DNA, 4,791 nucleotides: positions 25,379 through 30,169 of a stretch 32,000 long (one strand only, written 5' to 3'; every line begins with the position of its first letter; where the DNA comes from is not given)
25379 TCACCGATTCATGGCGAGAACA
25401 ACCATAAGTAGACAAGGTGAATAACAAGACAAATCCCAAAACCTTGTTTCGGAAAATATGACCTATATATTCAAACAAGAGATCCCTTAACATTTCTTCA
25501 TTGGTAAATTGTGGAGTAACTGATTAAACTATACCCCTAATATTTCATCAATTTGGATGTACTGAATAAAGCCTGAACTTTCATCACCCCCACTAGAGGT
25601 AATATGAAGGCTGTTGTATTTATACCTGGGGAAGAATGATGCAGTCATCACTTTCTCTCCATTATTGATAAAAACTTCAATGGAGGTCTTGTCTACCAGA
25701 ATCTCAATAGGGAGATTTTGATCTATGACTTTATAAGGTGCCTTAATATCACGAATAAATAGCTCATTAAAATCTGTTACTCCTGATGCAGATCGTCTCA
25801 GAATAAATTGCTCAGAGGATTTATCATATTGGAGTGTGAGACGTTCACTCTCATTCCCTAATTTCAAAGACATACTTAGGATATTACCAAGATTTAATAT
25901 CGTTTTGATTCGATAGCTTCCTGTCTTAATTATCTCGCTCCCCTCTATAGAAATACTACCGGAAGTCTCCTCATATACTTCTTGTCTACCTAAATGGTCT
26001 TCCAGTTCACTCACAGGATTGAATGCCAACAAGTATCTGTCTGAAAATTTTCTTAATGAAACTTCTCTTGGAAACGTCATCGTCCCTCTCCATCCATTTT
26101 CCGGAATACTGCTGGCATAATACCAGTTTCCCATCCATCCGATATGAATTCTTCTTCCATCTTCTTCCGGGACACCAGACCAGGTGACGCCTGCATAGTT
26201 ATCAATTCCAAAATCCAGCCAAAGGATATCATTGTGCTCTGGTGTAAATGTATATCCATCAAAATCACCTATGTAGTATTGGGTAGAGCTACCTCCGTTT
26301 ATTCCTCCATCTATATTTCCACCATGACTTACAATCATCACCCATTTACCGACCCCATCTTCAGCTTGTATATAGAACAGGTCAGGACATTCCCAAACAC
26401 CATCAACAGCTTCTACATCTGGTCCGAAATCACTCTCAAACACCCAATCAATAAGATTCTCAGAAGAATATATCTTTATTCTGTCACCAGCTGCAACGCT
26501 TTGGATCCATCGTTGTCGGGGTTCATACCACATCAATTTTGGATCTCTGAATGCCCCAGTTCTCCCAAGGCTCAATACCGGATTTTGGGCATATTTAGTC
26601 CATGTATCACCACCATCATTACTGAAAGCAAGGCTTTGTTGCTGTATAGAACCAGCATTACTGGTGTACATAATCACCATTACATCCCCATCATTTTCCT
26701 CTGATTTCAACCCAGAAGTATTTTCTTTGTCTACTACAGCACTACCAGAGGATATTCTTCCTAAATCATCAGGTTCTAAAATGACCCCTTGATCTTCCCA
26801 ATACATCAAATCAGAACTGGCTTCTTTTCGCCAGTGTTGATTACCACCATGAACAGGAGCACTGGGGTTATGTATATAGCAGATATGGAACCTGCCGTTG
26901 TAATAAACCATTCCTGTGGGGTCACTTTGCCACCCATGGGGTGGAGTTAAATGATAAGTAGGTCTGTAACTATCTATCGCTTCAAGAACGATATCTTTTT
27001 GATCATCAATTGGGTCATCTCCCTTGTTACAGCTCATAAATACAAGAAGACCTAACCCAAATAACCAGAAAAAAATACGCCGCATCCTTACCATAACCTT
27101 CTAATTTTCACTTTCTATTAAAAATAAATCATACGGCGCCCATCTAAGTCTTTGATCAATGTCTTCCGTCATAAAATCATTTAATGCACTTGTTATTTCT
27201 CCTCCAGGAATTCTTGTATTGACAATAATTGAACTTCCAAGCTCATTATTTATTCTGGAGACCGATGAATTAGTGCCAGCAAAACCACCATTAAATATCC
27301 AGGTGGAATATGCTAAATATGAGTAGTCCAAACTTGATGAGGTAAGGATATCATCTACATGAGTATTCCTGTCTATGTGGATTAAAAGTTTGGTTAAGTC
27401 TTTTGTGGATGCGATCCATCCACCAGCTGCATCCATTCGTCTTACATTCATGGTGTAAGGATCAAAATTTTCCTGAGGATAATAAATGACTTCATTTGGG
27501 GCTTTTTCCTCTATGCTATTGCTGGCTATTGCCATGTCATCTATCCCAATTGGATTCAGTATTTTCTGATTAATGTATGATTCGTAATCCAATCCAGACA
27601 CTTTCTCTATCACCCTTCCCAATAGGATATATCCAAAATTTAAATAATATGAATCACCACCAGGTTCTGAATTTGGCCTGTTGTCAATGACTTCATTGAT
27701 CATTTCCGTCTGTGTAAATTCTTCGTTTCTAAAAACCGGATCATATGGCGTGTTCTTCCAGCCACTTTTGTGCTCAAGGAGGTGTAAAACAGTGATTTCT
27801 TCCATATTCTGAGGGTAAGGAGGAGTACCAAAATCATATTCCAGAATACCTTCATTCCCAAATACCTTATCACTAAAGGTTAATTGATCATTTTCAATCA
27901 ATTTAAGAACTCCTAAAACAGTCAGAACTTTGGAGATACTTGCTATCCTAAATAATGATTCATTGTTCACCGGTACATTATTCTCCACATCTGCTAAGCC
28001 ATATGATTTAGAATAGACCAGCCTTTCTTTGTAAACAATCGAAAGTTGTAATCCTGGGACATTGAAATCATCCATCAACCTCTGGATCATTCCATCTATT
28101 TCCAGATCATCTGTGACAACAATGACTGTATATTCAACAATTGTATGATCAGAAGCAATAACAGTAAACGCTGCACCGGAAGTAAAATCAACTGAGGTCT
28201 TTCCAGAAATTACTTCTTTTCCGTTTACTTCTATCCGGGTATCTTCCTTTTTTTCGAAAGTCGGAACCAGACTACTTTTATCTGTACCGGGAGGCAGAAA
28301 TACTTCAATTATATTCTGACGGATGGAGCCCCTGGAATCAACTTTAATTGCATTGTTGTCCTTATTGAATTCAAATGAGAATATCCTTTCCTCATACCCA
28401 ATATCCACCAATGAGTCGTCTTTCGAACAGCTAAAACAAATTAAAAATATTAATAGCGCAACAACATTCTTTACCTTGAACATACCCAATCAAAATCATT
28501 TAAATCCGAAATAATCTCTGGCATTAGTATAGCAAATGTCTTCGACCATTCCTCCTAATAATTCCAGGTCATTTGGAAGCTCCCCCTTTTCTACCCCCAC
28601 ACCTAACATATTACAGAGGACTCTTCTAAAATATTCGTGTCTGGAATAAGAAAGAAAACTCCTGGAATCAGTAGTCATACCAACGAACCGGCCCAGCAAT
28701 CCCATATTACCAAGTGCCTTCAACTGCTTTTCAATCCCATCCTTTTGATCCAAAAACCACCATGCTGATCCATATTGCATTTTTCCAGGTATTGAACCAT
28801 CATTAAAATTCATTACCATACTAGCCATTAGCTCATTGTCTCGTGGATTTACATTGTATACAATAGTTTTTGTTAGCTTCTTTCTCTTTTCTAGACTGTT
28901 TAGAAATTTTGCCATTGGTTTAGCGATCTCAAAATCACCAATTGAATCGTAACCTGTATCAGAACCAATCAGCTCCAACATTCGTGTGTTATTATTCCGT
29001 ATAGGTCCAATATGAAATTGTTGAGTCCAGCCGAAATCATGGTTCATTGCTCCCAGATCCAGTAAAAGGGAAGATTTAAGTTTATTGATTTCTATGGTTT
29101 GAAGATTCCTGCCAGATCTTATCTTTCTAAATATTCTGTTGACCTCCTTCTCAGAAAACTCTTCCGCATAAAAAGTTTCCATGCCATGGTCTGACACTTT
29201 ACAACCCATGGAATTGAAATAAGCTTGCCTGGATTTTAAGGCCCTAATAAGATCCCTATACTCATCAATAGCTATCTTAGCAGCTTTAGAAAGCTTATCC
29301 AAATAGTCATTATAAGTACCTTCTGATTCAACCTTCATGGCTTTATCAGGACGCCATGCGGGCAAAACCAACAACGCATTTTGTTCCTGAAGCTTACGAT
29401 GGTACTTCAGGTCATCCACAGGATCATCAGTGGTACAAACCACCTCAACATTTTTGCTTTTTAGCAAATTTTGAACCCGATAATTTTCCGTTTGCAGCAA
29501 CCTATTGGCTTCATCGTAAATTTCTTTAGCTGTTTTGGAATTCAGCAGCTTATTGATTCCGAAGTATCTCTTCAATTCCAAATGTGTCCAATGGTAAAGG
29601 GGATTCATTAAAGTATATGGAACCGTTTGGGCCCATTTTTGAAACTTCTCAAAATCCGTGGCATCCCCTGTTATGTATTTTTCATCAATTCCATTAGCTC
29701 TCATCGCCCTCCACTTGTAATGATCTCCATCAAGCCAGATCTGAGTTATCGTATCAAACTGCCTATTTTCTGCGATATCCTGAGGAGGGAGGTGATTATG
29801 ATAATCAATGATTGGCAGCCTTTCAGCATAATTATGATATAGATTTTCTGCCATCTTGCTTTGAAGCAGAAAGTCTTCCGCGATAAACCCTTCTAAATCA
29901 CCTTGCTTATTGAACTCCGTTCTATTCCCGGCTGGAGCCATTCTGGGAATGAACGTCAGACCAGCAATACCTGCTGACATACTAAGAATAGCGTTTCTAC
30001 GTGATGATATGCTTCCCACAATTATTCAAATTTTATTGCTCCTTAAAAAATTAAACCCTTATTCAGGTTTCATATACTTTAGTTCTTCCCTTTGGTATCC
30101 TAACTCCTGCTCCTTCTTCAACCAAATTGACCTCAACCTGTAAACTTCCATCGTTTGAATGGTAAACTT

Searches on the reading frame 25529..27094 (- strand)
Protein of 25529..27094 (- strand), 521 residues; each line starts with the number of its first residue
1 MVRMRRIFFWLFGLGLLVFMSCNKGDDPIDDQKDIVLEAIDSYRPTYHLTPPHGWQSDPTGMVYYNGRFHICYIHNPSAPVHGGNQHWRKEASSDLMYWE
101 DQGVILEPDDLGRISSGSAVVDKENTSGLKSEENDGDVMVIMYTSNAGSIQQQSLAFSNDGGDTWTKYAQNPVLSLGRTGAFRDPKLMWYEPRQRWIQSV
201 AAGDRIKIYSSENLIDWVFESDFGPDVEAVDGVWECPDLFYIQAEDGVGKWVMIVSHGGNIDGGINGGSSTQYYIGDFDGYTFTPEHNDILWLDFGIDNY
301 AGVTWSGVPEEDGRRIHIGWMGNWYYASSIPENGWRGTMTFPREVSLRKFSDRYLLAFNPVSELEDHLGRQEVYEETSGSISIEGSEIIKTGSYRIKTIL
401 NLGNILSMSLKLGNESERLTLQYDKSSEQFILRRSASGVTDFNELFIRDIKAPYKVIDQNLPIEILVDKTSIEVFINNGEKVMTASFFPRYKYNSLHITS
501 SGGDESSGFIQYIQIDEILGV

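Call 48: search_protein_families(library=pfam, proteins=[window:25529-27094:-], max_evalue=0.001)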
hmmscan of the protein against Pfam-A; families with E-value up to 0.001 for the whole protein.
window:25529-27094:- (521 aa): 2 families
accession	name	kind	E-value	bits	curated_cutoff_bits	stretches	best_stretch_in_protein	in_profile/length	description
PF00251.26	Glyco_hydro_32N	-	3.5e-78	263.7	22.1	1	48-353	1-301/307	Glycosyl hydrolases family 32 N-terminal domain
PF08244.19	Glyco_hydro_32C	-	1.3e-20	74.5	21.9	1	375-510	13-151/158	Glycosyl hydrolases family 32 C terminal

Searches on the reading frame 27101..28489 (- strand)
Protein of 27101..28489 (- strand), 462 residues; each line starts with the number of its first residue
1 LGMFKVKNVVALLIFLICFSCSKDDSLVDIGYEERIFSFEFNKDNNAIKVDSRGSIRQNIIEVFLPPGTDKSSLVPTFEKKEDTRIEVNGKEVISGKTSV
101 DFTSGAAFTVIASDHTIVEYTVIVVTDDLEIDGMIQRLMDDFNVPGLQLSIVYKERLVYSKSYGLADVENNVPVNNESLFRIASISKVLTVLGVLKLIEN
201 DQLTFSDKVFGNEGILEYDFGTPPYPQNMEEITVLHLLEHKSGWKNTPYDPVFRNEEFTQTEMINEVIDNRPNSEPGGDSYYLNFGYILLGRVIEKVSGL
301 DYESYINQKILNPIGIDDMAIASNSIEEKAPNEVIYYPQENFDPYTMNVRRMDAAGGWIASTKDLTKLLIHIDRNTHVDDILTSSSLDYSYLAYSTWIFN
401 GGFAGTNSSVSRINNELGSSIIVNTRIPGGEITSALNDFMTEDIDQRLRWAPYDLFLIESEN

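Call 48: search_protein_families(library=pfam, proteins=[window:27101-28489:-], max_evalue=0.001)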
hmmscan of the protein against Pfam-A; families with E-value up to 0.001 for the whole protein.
window:27101-28489:- (462 aa): 1 family
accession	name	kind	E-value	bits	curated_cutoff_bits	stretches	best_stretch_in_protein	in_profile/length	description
PF00144.29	Beta-lactamase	-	6.2e-44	150.9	27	1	132-378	2-241/329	Beta-lactamase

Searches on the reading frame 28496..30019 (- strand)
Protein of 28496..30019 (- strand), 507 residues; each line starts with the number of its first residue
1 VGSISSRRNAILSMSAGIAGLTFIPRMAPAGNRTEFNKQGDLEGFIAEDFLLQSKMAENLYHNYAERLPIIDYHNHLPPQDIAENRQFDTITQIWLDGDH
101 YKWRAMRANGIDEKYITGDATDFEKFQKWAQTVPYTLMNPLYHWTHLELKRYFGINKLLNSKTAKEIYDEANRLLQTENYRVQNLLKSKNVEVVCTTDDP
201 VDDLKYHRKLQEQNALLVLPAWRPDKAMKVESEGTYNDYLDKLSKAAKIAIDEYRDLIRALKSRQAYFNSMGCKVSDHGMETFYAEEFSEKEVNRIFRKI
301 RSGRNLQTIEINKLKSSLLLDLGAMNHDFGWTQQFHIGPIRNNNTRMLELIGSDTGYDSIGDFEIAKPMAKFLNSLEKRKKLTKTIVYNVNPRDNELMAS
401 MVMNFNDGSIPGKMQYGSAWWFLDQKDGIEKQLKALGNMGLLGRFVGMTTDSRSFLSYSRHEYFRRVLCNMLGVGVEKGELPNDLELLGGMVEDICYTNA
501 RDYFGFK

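Call 48: search_protein_families(library=pfam, proteins=[window:28496-30019:-], max_evalue=0.001)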
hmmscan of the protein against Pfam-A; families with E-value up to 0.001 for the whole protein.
window:28496-30019:- (507 aa): 1 family
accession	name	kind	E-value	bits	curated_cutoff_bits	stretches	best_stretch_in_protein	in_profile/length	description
PF02614.20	UxaC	-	6.5e-208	691.6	25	1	43-504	2-464/464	Glucuronate isomerase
